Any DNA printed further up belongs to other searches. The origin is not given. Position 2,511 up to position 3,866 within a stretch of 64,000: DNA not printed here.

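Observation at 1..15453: Tandem array of one-regulator/one-surface-protein modules (GntR-LacI sensor -> PEP-CTERM passenger)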

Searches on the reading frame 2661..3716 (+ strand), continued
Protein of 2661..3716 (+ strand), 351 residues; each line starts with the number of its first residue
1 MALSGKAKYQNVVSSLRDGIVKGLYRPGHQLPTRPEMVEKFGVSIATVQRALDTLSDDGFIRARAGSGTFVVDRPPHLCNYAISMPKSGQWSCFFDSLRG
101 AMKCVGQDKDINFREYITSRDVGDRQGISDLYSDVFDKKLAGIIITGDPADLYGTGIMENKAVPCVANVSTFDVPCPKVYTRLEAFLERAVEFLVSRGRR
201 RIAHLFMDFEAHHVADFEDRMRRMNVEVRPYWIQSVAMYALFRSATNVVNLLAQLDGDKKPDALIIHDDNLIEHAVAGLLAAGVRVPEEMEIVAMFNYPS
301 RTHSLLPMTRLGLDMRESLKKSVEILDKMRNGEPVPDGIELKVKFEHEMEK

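Call 59: search_solved_structures(query=A4, max_evalue=0.001, show_alignments=2)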
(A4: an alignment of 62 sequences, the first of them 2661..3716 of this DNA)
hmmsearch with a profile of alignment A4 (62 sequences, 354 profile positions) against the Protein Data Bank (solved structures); distinct sequences matched with E-value up to 0.001: 101 (the best 60 are shown).
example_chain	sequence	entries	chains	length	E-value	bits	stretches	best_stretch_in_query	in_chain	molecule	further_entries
9nt3_D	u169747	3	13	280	7e-18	68.1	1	122-343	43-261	Ancestral LacI Transcription Factor | LacI Transcription Factor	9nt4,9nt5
3egc_A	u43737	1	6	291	1.1e-15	60.9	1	132-333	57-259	putative ribose operon repressor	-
1zvv_A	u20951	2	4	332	1.3e-14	57.4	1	117-297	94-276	Glucose-resistance amylase regulator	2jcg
1sxg_A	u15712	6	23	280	1.4e-14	57.2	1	118-297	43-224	Glucose-resistance amylase regulator | Catabolite control protein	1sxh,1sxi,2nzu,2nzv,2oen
1rzr_G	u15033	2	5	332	1.8e-14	56.9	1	118-297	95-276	Glucose-resistance amylase regulator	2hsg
1v4r_A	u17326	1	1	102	1.4e-12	50.7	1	7-75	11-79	Transcriptional Repressor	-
3kke_A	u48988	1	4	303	1.6e-12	50.5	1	126-319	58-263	LacI family Transcriptional regulator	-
4u0y_A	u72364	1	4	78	2.1e-12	50.1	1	8-72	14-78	HTH-type transcriptional repressor YvoA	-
2wv0_A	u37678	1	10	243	6.8e-12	48.4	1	8-73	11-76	HTH-TYPE TRANSCRIPTIONAL REPRESSOR YVOA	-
4u0v_A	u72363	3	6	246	7e-12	48.4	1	8-73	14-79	HTH-type transcriptional repressor YvoA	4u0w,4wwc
3eet_A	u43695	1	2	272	1.1e-11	47.7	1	8-75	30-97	Putative GntR-family transcriptional regulator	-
3bbl_A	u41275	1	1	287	1.1e-11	47.7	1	135-338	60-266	Regulatory protein of LacI family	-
4egy_A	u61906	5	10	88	1.7e-11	47.1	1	8-72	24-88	Arabinose metabolism transcriptional repressor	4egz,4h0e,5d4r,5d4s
6chk_A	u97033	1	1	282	2e-11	46.9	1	119-309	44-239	Transcriptional regulator, LacI family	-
4rk4_A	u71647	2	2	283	2e-11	46.8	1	119-309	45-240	Transcriptional regulator, LacI family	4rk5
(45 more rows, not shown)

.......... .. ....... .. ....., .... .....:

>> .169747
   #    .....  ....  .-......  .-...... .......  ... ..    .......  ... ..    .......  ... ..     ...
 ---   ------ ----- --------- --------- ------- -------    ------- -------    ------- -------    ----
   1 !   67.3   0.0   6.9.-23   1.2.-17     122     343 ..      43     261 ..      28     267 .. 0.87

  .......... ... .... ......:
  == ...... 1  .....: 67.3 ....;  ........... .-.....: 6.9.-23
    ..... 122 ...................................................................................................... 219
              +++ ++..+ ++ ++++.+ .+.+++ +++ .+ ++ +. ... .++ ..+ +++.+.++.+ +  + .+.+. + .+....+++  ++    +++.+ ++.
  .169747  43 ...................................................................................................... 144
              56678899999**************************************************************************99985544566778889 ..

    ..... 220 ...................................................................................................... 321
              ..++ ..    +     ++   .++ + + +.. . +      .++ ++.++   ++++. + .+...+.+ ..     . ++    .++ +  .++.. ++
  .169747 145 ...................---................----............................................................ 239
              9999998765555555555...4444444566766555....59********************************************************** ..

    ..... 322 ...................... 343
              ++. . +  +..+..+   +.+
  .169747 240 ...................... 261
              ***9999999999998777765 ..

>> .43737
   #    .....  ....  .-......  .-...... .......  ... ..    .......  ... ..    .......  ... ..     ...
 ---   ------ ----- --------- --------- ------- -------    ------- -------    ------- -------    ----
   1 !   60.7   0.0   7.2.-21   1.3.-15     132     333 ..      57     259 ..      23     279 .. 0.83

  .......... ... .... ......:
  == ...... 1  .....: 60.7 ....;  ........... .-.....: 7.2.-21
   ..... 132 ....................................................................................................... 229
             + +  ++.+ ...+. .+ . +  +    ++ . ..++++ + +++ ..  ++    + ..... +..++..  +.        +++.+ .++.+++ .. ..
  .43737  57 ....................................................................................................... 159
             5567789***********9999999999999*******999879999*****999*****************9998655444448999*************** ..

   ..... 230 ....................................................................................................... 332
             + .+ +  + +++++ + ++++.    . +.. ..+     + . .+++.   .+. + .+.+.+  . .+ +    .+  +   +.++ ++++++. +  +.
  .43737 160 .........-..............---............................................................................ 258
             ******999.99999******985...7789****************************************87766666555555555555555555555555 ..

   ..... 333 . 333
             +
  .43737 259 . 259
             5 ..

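Call 62: search_protein_families(library=pfam, proteins=[L003:7087-11103:+, L004:7053-8375:+, L007:2964-3770:+, L009:6986-7891:+, L015:7069-8109:+, L016:6582-8993:+, L021:7044-8282:+, L025:7139-8263:+, L029:7061-8044:+, L001:2880-7070:+], max_evalue=0.001)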
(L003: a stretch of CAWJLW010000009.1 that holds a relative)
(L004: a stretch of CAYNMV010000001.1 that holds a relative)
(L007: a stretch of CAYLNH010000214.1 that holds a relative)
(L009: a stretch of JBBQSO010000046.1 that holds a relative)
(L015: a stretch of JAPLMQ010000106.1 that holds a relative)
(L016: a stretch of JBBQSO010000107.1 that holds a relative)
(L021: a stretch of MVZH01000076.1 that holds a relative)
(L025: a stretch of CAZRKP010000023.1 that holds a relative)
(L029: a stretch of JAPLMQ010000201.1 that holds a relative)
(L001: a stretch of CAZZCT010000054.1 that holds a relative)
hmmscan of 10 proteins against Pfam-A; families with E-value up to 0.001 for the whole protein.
L003:7087-11103:+ (1338 aa): 3 families
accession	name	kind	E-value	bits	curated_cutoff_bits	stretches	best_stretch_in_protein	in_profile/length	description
PF06452.16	CBM9_1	-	2.3e-10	41.1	23.4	1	1145-1337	31-182/185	Carbohydrate family 9 binding domain-like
PF13860.13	FlgD_ig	-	1e-09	38.6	27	1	289-356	8-74/79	FlgD Ig-like domain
PF08450.18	SGL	-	0.00024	21.2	26.3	0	579-621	180-220/246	SMP-30/Gluconolactonase/LRE-like region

L004:7053-8375:+ (440 aa): 3 families
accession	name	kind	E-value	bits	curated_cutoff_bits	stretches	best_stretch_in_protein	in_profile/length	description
PF13472.12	Lipase_GDSL_2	-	2.9e-20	73.9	32.9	1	76-251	2-178/178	GDSL-like Lipase/Acylhydrolase family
PF00657.28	Lipase_GDSL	-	1.6e-09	38.6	23.6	1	73-256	1-208/208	GDSL-like Lipase/Acylhydrolase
PF25182.1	NonGDSL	-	2.5e-08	33.9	80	1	60-233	17-189/220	Non-GDSL lipase-like family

L007:2964-3770:+ (268 aa): 1 family
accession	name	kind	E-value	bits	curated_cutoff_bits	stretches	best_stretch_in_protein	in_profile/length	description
PF07963.17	N_methyl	-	2.1e-05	24.3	21.2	1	6-26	7-27/27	Prokaryotic N-terminal methylation motif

L009:6986-7891:+ (301 aa): 0 families

L015:7069-8109:+ (346 aa): 4 families
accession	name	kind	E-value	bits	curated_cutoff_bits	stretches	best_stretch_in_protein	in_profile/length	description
PF20434.5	BD-FAE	-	2.4e-28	99.6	26.8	1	92-286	6-215/215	BD-FAE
PF07859.19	Abhydrolase_3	-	3.1e-21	76.5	25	1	102-223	1-114/210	alpha/beta hydrolase fold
PF00135.34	COesterase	-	8.1e-13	48.6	27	1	93-189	97-199/515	Carboxylesterase family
PF00326.27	Peptidase_S9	-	4.3e-11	43.2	22.6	1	245-305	130-189/213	Prolyl oligopeptidase family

L016:6582-8993:+ (803 aa): 0 families

L021:7044-8282:+ (412 aa): 13 families
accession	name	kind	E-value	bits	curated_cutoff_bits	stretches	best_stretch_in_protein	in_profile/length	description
PF01012.27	ETF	-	1.7e-47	162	26.7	1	75-256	1-180/181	Electron transfer flavoprotein domain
PF00766.25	ETF_alpha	-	5.4e-31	106.9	27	1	277-357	1-81/81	Electron transfer flavoprotein FAD-binding domain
PF00037.32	Fer4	-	2.7e-12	46.4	21.1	2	9-29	3-23/24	4Fe-4S binding domain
PF12837.12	Fer4_6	-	2.4e-09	37.1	25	1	7-29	2-24/24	4Fe-4S binding domain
PF12838.12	Fer4_7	-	6.4e-09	36.6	27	2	13-54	1-49/52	4Fe-4S dicluster domain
PF13237.11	Fer4_10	-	1.3e-08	35.1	25.5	1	8-53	3-52/53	4Fe-4S dicluster domain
PF14697.11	Fer4_21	-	2.2e-08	34.5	35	1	5-30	32-58/59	4Fe-4S dicluster domain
PF13187.11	Fer4_9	-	7e-08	32.8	27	1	13-58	1-51/52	4Fe-4S dicluster domain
PF12797.12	Fer4_2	-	9.5e-08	32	24.5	1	8-26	4-22/22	4Fe-4S binding domain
PF12800.12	Fer4_4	-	8.7e-07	29.2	24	1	12-27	2-17/17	4Fe-4S binding domain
PF12798.12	Fer4_3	-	5e-06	27.4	27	1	14-28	1-15/15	4Fe-4S binding domain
PF13183.11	Fer4_8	-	1.3e-05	26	27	0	41-70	3-33/68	4Fe-4S dicluster domain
PF13459.11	Fer4_15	-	5.5e-05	24.2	22.4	0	40-65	5-30/66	4Fe-4S single cluster domain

L025:7139-8263:+ (374 aa): 4 families
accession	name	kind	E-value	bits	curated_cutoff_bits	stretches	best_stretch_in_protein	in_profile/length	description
PF13377.12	Peripla_BP_3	-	1.3e-26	94.1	26.5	1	200-371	1-167/167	Periplasmic binding protein-like domain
PF00392.27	GntR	-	3.7e-15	55.8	27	1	7-69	2-64/64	Bacterial regulatory proteins, gntR family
PF00532.27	Peripla_BP_1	-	3.1e-11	43.7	22.2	1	171-350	81-262/281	Periplasmic binding proteins and sugar binding domain of LacI family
PF08279.18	HTH_11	-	3.1e-05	24.2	25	1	33-66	19-53/55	HTH domain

L029:7061-8044:+ (327 aa): 3 families
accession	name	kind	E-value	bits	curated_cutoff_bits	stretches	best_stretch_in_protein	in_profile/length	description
PF01408.29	GFO_IDH_MocA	-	3.2e-29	102.5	24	1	3-122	2-120/120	Oxidoreductase family, NAD-binding Rossmann fold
PF22725.1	GFO_IDH_MocA_C3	-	6e-19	68.7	27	1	130-255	1-123/124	GFO/IDH/MocA C-terminal domain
PF02894.22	GFO_IDH_MocA_C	-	2.4e-05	24.7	22.9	1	134-279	1-151/218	Oxidoreductase family, C-terminal alpha/beta domain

L001:2880-7070:+ (1396 aa): 2 families
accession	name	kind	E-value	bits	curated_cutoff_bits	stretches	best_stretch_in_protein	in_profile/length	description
PF06452.16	CBM9_1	-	3.6e-08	33.9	23.4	1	1200-1364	27-160/185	Carbohydrate family 9 binding domain-like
PF13860.13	FlgD_ig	-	0.00031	21.1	27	0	322-374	25-71/79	FlgD Ig-like domain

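Call 64: predict_structure(alignment_id=A4)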
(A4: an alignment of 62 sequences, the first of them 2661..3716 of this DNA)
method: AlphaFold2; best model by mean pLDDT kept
length: 351 residues; sequences in the alignment: 62
mean_pLDDT: 92.1   pTM: 0.89
mean pLDDT of the five models: 92.1, 91.8, 91.4, 89.5, 89.4
residues with pLDDT >= 90: 273; 70-90: 67; 50-70: 10; < 50: 1
segments of 3 or more residues with pLDDT < 50: none
pLDDT, mean of each block of 10 residues (from residue 1): 75 96 96 96 96 97 94 96 93 93 89 95 93 96 94 91 93 92 93 95 86 77 88 83 85 94 95 94 95 94 89 96 97 96 92 61
secondary structure, 60 per line:
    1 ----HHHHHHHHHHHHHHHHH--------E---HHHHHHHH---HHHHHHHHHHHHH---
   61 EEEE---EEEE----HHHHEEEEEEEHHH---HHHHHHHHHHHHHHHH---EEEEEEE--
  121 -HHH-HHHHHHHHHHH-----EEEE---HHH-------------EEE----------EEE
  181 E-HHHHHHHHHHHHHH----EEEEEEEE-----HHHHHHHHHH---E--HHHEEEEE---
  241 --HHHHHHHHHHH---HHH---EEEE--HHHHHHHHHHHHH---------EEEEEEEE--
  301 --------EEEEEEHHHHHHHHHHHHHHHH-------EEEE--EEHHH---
elements in order: H5-21 H34-41 H45-57 E61-64 E68-71 H76-79 E80-86 H93-108 E112-118 H126-136 E142-145 E165-167 E178-181 H183-196 E201-208 H214-223 E233-237 H243-253 E263-266 H269-281 E291-298 E309-314 H315-330 E338-341

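Call 69: fold_search(model_id=the predicted structure, library=pdb)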
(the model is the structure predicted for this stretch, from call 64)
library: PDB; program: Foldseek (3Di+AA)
matches with E <= 10: 1796; with E <= 0.001: 730
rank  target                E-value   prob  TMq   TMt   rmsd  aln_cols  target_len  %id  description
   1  3oqm_A                3.2e-14  1.00  0.60  0.63   7.7       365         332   16  structure of ccpa-hpr-ser46p-ackA2 complex (released 2010-12-08)
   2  1sxg_A                9.5e-14  1.00  0.60  0.75   4.1       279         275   19  Structural studies on the apo transcription factor form B. megaterium (released 2004-10-19)
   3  2jcg                  1.3e-13  1.00  0.59  0.64   6.9       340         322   20  Apo form of the catabolite control protein A (ccpA) from bacillus megaterium, with the DNA binding domain (released 2007-03-06)
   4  1zvv_A                1.7e-13  1.00  0.60  0.63   8.0       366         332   18  Crystal structure of a ccpa-crh-dna complex (released 2006-02-07)
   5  3oqo_A                2.1e-13  1.00  0.58  0.61   7.4       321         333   17  Ccpa-hpr-ser46p-syn cre (released 2011-10-26)
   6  4rk4                  2.4e-13  1.00  0.55  0.68   5.1       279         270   18  Crystal structure of LacI family transcriptional regulator from Lactobacillus casei, Target EFI-512911, with bound gluco (released 2014-11-19)
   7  4wxe                  2.9e-13  1.00  0.54  0.66   5.4       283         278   19  CRYSTAL STRUCTURE OF A LACI REGULATOR FROM LACTOBACILLUS CASEI (LSEI_2103, TARGET EFI-512911) WITH BOUND TRIS (released 2014-11-26)
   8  3bbl                  4.8e-13  1.00  0.61  0.74   4.2       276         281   19  Crystal structure of a regulatory protein of LacI family from Chloroflexus aggregans (released 2007-11-27)
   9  2fep_A                5.7e-13  1.00  0.58  0.71   4.6       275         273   17  Structure of truncated CcpA in complex with P-Ser-HPr and Sulfate ions (released 2006-06-27)
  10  2o20_A                1.0e-12  1.00  0.57  0.72   4.5       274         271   14  Crystal structure of transcription regulator CcpA of Lactococcus lactis (released 2007-03-27)
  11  9ny7_B                1.3e-12  1.00  0.61  0.65  10.7       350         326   14  Crystal structure of the ribose operon repressor, RbsR, bound to ribose (released 2025-07-16)
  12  4rk5_A                1.4e-12  1.00  0.55  0.68   5.1       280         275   18  Crystal structure of LacI family transcriptional regulator from Lactobacillus casei, Target EFI-512911, with bound suc (released 2014-11-05)
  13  9ny8_A                1.8e-12  1.00  0.58  0.62   7.3       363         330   14  Crystal structure of the ribose operon repressor, RbsR, bound to ribose operon (released 2025-07-16)
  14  1zvv_G                1.9e-12  1.00  0.60  0.63   7.0       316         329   19  Crystal structure of a ccpa-crh-dna complex (released 2006-02-07)
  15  5ysz_A                1.9e-12  1.00  0.58  0.62  11.2       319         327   17  transcriptional regulator CelR-cellobiose complex (released 2018-08-22)
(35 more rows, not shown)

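Call 70: find_encoding_contigs(protein=P0005, flank=6000, max_places=3)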
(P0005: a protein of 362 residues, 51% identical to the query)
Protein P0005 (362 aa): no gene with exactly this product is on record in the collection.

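Call 80: search_protein_families(library=ncbifam, proteins=[L038:1418-2191:+, L038:3615-4274:+, L038:7917-8693:+, L041:11184-12035:+, L044:1441-2256:+, L041:8836-9762:+, L045:1587-2318:+], max_evalue=0.001)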
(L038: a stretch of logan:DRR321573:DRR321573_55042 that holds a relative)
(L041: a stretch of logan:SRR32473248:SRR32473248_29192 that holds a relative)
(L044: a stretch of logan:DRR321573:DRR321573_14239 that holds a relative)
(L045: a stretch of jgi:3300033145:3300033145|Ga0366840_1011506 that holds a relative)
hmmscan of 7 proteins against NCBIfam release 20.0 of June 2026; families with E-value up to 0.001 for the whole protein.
L038:1418-2191:+ (257 aa): 6 families
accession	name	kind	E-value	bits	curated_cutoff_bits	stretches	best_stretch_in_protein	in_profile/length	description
NF052521.1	TafC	equivalog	1.5e-07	30.9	410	1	144-233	270-361/373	TafC family fimbrial protein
NF033554.9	floc_PepA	equivalog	3.6e-06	27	80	1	5-257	3-259/261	flocculation-associated PEP-CTERM protein PepA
TIGR02595.1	PEP_CTERM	domain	3.7e-06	27.4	16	1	235-257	1-23/24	PEP-CTERM sorting domain-containing protein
NF038120.1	PEP_CTERM_QFxxD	subfamily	0.00042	20.2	80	0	230-257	187-215/215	NF038120 family PEP-CTERM protein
NF038125.1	PEP_CTERM_THxN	subfamily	0.00046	19.8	85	1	233-257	222-245/246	THxN family PEP-CTERM protein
NF038118.1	PEP_CTERM_CCXG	equivalog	0.0005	19.8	90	0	223-257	166-198/199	CCXG family PEP-CTERM protein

L038:3615-4274:+ (219 aa): 5 families
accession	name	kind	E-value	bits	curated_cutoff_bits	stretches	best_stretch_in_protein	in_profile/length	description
NF033554.9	floc_PepA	equivalog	1e-05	25.5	80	1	38-217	119-258/261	flocculation-associated PEP-CTERM protein PepA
TIGR02595.1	PEP_CTERM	domain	8.1e-05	23.2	16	1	196-219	1-24/24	PEP-CTERM sorting domain-containing protein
NF038126.1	PEP_CTERM_FxDxF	subfamily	0.0001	22.6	50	1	188-217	134-165/165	FxDxF family PEP-CTERM protein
NF038120.1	PEP_CTERM_QFxxD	subfamily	0.00016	21.6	80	1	186-217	183-214/215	NF038120 family PEP-CTERM protein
NF038125.1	PEP_CTERM_THxN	subfamily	0.0003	20.5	85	1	195-217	222-244/246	THxN family PEP-CTERM protein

L038:7917-8693:+ (258 aa): 2 families
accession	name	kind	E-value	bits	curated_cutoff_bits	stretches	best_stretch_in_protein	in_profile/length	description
TIGR02595.1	PEP_CTERM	domain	2.1e-05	25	16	1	236-258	1-23/24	PEP-CTERM sorting domain-containing protein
NF038129.1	PEP_NF038129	equivalog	0.00091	19.1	65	0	208-257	143-194/194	NF038129 family PEP-CTERM protein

L041:11184-12035:+ (283 aa): 1 family
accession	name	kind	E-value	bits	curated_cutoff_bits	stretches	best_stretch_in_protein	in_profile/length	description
TIGR02595.1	PEP_CTERM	domain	7.3e-06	26.5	16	1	261-283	1-23/24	PEP-CTERM sorting domain-containing protein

L044:1441-2256:+ (271 aa): 9 families
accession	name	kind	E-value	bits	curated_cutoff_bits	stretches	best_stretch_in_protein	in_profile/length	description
NF038120.1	PEP_CTERM_QFxxD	subfamily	5.6e-09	36.2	80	1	230-271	175-215/215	NF038120 family PEP-CTERM protein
TIGR02595.1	PEP_CTERM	domain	1.1e-06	29.1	16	1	249-271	1-23/24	PEP-CTERM sorting domain-containing protein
NF038125.1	PEP_CTERM_THxN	subfamily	9.5e-06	25.4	85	1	245-271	216-245/246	THxN family PEP-CTERM protein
NF038129.1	PEP_NF038129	equivalog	4.6e-05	23.4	65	1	239-270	161-194/194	NF038129 family PEP-CTERM protein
NF038124.1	PEP_CTERM_TLD_A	exception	5.4e-05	22.9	100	1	242-271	204-235/235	PEP_CTERM-anchored TLD domain-containing protein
NF038126.1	PEP_CTERM_FxDxF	subfamily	0.00018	21.7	50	0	243-270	136-165/165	FxDxF family PEP-CTERM protein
NF033554.9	floc_PepA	equivalog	0.0004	20.3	80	0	11-271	4-259/261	flocculation-associated PEP-CTERM protein PepA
NF041538.1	PEP_EDSA_1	subfamily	0.00047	19.9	100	1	197-270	236-307/307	EDSAP-1 family PEP-CTERM protein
NF038118.1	PEP_CTERM_CCXG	equivalog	0.00057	19.6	90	0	243-271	170-198/199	CCXG family PEP-CTERM protein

L041:8836-9762:+ (308 aa): 0 families

L045:1587-2318:+ (243 aa): 3 families
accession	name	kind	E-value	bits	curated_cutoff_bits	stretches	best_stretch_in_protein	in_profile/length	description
NF033679.1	DNRLRE_dom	domain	9.2e-20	71.3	34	1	33-200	1-155/164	DNRLRE domain-containing protein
TIGR02595.1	PEP_CTERM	domain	8.5e-05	23.1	16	1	220-243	1-24/24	PEP-CTERM sorting domain-containing protein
TIGR03370.1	VPLPA-CTERM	domain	0.00053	19.9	25.35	0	223-243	4-25/25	VPLPA-CTERM sorting domain-containing protein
